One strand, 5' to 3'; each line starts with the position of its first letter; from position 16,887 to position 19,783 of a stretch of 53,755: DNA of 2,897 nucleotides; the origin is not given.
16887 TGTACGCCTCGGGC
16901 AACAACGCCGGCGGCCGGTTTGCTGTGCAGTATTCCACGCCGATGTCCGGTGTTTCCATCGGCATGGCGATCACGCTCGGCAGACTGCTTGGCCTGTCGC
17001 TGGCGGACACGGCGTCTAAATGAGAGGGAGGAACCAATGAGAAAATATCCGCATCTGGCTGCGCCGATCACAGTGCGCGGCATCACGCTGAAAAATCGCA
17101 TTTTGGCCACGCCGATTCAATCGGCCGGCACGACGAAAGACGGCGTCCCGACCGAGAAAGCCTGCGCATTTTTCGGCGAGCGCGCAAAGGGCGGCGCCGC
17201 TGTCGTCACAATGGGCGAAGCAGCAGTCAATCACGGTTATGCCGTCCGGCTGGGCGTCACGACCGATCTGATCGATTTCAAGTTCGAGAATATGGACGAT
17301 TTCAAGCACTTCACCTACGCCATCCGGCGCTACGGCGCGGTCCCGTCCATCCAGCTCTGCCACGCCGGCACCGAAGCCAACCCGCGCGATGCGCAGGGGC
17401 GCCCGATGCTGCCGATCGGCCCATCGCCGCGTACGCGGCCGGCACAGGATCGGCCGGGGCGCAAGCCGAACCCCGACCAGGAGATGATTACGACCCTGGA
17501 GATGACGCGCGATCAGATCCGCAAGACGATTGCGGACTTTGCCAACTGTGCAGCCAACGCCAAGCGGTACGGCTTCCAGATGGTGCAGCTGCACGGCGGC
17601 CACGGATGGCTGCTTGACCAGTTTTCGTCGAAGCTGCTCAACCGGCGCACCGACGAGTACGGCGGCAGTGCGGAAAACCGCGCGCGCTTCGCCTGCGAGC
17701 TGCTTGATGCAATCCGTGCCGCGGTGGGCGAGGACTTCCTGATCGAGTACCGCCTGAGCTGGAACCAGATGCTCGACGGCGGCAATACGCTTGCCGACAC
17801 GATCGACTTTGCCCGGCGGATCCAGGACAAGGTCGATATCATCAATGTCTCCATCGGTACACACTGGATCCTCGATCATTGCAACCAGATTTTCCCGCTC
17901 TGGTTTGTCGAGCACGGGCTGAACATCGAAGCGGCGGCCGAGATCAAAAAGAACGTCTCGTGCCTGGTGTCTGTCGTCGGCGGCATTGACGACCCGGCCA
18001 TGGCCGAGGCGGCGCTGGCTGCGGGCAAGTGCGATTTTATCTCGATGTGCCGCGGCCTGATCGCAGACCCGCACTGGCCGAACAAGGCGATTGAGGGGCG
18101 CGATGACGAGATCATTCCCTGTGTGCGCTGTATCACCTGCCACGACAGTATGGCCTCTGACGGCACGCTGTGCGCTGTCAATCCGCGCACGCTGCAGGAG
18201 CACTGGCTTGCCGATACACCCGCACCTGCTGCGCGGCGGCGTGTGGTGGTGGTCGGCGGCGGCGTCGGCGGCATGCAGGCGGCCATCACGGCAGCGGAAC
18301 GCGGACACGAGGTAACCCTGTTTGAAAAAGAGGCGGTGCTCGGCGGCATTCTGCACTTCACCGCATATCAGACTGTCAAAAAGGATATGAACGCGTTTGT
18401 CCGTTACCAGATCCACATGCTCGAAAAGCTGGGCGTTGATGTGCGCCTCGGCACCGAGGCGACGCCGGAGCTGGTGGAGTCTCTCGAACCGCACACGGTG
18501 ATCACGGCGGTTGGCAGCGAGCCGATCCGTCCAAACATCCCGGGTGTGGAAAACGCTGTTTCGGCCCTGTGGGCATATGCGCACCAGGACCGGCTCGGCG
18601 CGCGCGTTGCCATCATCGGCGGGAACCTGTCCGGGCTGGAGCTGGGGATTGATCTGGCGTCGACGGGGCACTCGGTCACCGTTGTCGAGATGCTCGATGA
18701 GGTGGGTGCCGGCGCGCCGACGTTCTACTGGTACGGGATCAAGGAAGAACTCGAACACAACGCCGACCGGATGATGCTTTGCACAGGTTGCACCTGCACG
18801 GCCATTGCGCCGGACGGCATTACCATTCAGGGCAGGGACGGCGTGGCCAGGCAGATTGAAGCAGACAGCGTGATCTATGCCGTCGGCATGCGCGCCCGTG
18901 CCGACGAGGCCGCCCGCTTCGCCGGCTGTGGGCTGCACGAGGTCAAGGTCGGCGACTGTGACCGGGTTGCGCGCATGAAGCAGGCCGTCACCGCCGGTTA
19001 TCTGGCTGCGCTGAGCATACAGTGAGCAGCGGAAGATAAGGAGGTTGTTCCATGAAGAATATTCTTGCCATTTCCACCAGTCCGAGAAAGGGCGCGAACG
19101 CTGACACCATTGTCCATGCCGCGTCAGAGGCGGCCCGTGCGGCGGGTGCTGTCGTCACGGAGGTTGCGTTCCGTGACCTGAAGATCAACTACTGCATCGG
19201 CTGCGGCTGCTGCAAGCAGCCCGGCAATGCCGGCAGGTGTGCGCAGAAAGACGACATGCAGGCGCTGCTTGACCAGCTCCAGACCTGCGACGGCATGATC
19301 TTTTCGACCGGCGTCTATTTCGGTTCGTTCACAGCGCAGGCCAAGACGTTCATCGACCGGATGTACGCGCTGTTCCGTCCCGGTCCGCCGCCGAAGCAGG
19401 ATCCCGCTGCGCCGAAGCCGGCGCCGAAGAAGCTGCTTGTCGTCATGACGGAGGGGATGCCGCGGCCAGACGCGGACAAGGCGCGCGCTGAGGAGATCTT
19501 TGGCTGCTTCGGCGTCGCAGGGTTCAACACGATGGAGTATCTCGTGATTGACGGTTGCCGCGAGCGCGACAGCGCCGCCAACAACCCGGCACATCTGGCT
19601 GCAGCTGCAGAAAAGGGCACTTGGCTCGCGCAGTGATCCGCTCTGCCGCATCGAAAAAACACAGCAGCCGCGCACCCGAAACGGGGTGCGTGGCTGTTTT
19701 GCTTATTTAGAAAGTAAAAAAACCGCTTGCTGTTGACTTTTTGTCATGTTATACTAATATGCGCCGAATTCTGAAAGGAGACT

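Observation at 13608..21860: Island made only of flavoenzymes: 2 KstD/fumarate-reductase-like FAD enzymes + 2 FMN/[4Fe-4S]/FAD ene-reductases + Isf-like flavoprotein, with no regulator or transporter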

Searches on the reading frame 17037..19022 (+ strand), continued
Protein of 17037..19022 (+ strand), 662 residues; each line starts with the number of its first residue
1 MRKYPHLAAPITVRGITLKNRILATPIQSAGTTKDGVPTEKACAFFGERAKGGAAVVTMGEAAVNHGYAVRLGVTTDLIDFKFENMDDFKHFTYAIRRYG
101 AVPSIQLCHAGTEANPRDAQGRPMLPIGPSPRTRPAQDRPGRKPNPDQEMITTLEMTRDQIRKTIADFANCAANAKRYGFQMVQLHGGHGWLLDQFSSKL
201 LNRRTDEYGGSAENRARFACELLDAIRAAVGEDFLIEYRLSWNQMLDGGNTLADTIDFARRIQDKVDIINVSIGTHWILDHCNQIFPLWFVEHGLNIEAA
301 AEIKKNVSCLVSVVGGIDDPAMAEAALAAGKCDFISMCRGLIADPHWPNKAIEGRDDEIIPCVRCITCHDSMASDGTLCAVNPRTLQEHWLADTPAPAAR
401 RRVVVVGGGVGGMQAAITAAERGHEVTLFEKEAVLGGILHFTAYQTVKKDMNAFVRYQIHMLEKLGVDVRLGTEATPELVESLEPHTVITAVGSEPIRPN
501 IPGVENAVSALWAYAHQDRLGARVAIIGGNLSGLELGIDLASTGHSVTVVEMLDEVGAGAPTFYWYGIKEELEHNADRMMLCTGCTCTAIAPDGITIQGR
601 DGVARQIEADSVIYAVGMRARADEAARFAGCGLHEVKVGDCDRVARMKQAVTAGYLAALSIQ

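Call 81: find_encoding_contigs(protein=P0076, flank=8000, max_places=1)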
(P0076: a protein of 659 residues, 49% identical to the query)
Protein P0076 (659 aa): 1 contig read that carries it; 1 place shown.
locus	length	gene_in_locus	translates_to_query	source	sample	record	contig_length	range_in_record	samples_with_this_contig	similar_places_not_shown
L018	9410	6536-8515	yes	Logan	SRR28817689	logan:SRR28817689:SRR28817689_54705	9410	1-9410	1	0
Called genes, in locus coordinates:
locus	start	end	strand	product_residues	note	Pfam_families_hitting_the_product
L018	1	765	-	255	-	?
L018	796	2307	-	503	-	PF00005:ABC_tran, PF02463:SMC_N (faint), PF13304:AAA_21 (faint), PF00005:ABC_tran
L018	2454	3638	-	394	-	PF13407:Peripla_BP_4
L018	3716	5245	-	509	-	PF00890:FAD_binding_2, PF01266:DAO, PF03486:HI0933_like (faint), PF07992:Pyr_redox_2 (faint), PF12831:FAD_oxidored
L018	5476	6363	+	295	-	PF00126:HTH_1, PF03466:LysR_substrate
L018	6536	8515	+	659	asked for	PF00724:Oxidored_FMN, PF00890:FAD_binding_2, PF01134:GIDA (weak), PF07992:Pyr_redox_2, PF12831:FAD_oxidored, PF13450:NAD_binding_8 (weak), PF13738:Pyr_redox_3, PF00070:Pyr_redox, +2 more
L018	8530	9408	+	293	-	?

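Call 82: find_encoding_contigs(protein=P0074, flank=8000, max_places=1)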
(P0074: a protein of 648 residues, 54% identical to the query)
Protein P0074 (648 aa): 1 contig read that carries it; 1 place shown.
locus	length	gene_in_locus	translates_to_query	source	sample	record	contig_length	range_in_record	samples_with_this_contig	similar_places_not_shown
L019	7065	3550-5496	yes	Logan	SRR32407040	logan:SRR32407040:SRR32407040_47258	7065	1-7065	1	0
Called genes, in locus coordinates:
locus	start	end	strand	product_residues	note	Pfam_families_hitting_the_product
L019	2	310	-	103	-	?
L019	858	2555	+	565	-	-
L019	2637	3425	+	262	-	PF00258:Flavodoxin_1 (weak)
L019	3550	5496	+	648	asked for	PF00724:Oxidored_FMN, PF03486:HI0933_like, PF07992:Pyr_redox_2, PF00890:FAD_binding_2, PF01134:GIDA (weak), PF12831:FAD_oxidored, PF13450:NAD_binding_8, PF13738:Pyr_redox_3, +4 more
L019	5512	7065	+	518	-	?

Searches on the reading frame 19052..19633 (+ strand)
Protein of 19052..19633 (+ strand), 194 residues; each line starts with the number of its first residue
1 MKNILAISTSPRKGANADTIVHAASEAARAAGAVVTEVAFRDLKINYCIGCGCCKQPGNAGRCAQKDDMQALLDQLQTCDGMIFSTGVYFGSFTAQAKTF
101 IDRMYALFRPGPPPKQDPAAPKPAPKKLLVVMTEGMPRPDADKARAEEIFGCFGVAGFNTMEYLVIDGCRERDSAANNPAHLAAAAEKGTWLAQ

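Call 10: search_protein_families(library=pfam, proteins=[window:19052-19633:+])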
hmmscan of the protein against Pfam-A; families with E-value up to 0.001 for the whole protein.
window:19052-19633:+ (194 aa): 2 families
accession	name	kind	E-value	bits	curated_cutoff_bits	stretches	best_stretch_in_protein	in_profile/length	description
PF03358.20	FMN_red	-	6.7e-19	68.4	24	1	3-114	2-99/152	NADPH-dependent FMN reductase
PF02525.22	Flavodoxin_2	-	1.5e-12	48.1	27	1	2-187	1-196/198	Flavodoxin-like fold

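Call 23: search_protein_families(library=ncbifam, max_evalue=0.00001, proteins=[window:19052-19633:+])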
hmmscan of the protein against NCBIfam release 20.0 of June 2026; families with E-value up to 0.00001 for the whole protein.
window:19052-19633:+ (194 aa): 1 family
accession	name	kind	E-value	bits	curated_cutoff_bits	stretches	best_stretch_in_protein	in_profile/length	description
TIGR03567.1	FMN_reduc_SsuE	equivalog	1.3e-06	28.4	164.05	1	3-102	1-89/171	NADPH-dependent FMN reductase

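Call 51: search_solved_structures(query=window:19052-19633:+, max_evalue=0.01, show_alignments=2)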
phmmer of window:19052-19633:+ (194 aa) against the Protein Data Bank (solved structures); distinct sequences matched with E-value up to 0.01: 3.
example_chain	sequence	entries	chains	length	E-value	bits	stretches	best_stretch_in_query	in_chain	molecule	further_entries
7d38_A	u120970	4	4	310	2.9e-12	50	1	3-104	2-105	Cd1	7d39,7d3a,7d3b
1ydg_A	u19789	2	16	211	0.00048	23.1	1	20-112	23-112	trp repressor binding protein WrbA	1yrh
1rli_A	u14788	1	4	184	0.0043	20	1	63-177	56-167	Trp Repressor Binding Protein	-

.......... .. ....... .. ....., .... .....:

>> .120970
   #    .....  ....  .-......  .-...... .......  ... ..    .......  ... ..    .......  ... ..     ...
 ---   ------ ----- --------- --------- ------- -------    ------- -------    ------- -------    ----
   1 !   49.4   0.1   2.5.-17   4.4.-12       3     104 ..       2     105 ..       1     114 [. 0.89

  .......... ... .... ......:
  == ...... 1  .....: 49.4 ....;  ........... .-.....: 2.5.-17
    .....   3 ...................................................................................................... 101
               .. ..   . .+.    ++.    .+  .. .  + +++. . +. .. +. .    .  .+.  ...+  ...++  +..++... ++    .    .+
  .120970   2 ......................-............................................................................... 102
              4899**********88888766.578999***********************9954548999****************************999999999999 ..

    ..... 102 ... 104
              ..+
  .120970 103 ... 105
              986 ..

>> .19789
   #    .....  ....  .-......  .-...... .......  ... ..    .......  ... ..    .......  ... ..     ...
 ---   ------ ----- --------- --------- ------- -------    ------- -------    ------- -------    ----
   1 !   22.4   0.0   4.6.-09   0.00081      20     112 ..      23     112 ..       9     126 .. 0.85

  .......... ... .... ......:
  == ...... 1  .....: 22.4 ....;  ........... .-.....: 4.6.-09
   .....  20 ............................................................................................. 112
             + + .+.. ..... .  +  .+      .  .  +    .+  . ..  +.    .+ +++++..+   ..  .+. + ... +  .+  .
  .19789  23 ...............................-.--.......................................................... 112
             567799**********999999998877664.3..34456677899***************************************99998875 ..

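Call 100: find_homologous_proteins(query=window:19052-19633:+, max_evalue=1e-8)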
Query window:19052-19633:+ (194 aa): 11 proteins with E <= 1e-8 among 517 candidates.
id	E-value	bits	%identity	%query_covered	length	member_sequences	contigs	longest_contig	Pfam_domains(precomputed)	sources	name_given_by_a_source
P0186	1.8e-127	440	100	100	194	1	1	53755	PF02525.23,PF03358.21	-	-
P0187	1.4e-111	389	89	100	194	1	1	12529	PF02525.23,PF03358.21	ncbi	-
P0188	1.4e-103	363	81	100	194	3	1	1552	PF02525.23,PF03358.21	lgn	-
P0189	1.1e-102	360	82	100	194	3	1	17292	PF02525.23,PF03358.21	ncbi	-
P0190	1.7e-101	356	79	100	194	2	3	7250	PF02525.23,PF03358.21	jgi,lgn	jgi:NAD(P)H-dependent FMN reductase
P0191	3.7e-95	335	76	100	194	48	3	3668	PF02525.23,PF03358.21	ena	-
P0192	2.4e-83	297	68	100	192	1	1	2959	PF02525.23,PF03358.21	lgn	-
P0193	9.3e-81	288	65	100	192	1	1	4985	PF02525.23,PF03358.21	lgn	-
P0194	7.6e-17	80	45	55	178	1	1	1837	PF02525.23,PF03358.21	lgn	-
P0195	7.7e-17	80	33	87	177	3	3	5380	PF02525.23,PF03358.21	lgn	-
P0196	6.3e-9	54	41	54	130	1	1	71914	PF02525.23,PF03358.21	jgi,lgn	jgi:multimeric flavodoxin WrbA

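Call 109: predict_structure(alignment_id=A4)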
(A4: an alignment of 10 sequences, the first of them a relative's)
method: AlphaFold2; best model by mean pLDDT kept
length: 194 residues; sequences in the alignment: 10
mean_pLDDT: 86.7   pTM: 0.85
mean pLDDT of the five models: 86.7, 85.7, 84.8, 81.7, 79.2
residues with pLDDT >= 90: 90; 70-90: 91; 50-70: 13; < 50: 0
segments of 3 or more residues with pLDDT < 50: none
pLDDT, mean of each block of 10 residues (from residue 1): 94 88 98 97 85 79 82 91 85 84 79 66 87 84 91 89 84 85 96 95
secondary structure, 60 per line:
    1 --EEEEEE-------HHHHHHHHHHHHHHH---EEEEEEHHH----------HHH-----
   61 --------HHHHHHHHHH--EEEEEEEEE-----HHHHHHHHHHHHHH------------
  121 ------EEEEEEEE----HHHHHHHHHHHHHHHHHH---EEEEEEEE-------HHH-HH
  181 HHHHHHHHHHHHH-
elements in order: E3-8 H16-30 E34-39 H69-78 E81-89 H95-108 E127-134 H139-156 E160-167 H179-193

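Call 111: fold_search(model_id=the predicted structure, library=pdb)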
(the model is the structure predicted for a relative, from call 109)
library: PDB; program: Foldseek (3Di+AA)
matches with E <= 10: 1282; with E <= 0.001: 169
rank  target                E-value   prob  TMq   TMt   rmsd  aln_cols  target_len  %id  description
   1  4n9q_A                4.2e-08  1.00  0.64  0.61   5.7       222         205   18  Crystal structure of paAzoR1 bound to ubiquinone-1 (released 2014-06-11)
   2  4n9q_B                5.0e-08  1.00  0.63  0.63   5.2       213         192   17  Crystal structure of paAzoR1 bound to ubiquinone-1 (released 2014-06-11)
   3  3lt5_A                5.3e-08  1.00  0.62  0.58   6.2       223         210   18  X-ray Crystallographic structure of a Pseudomonas Aeruginosa Azoreductase in complex with balsalazide (released 2010-05-12)
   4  4n65_A                6.0e-08  1.00  0.66  0.62   5.3       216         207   18  Crystal structure of paAzoR1 bound to anthraquinone-2-sulphonate (released 2014-06-11)
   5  3r6w_A                6.4e-08  1.00  0.64  0.60   5.8       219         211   17  paAzoR1 binding to nitrofurazone (released 2011-08-24)
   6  2v9c_A                8.2e-08  1.00  0.64  0.62   4.7       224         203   17  X-ray Crystallographic Structure of a Pseudomonas aeruginosa Azoreductase in Complex with Methyl Red. (released 2007-11-13)
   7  3p0r                  9.2e-08  1.00  0.63  0.59   5.9       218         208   18  Crystal structure of azoreductase from Bacillus anthracis str. Sterne (released 2010-10-20)
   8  3r6w_B                1.4e-07  1.00  0.64  0.63   5.1       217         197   18  paAzoR1 binding to nitrofurazone (released 2011-08-24)
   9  7n2w_B                1.6e-07  1.00  0.66  0.64   5.4       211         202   15  The crystal structure of an FMN-dependent NADH-azoreductase, AzoA in complex with Red 40 (released 2022-06-01)
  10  3keg_B                1.6e-07  1.00  0.66  0.62   5.6       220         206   18  X-ray Crystallographic Structure of a Y131F mutant of Pseudomonas Aeruginosa Azoreductase in complex with Methyl RED (released 2010-01-12)
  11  4pty_B                1.8e-07  1.00  0.62  0.68   5.3       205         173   16  Crystal structure of the Escherichia coli alkanesulfonate FMN reductase SsuE in apo form (released 2014-06-18)
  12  4n65_B                1.9e-07  1.00  0.64  0.64   4.7       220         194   17  Crystal structure of paAzoR1 bound to anthraquinone-2-sulphonate (released 2014-06-11)
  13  3lt5_B                1.9e-07  1.00  0.62  0.61   5.0       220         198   18  X-ray Crystallographic structure of a Pseudomonas Aeruginosa Azoreductase in complex with balsalazide (released 2010-05-12)
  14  8h4j_A                2.0e-07  1.00  0.66  0.64   5.6       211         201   16  Crystal Structure of AzoR-FMN-Lyb24 complex (released 2023-10-18)
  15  6dxp_B                2.4e-07  1.00  0.63  0.61   5.8       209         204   15  The crystal structure of an FMN-dependent NADH-azoreductase from Klebsiella pneumoniae (released 2018-07-25)
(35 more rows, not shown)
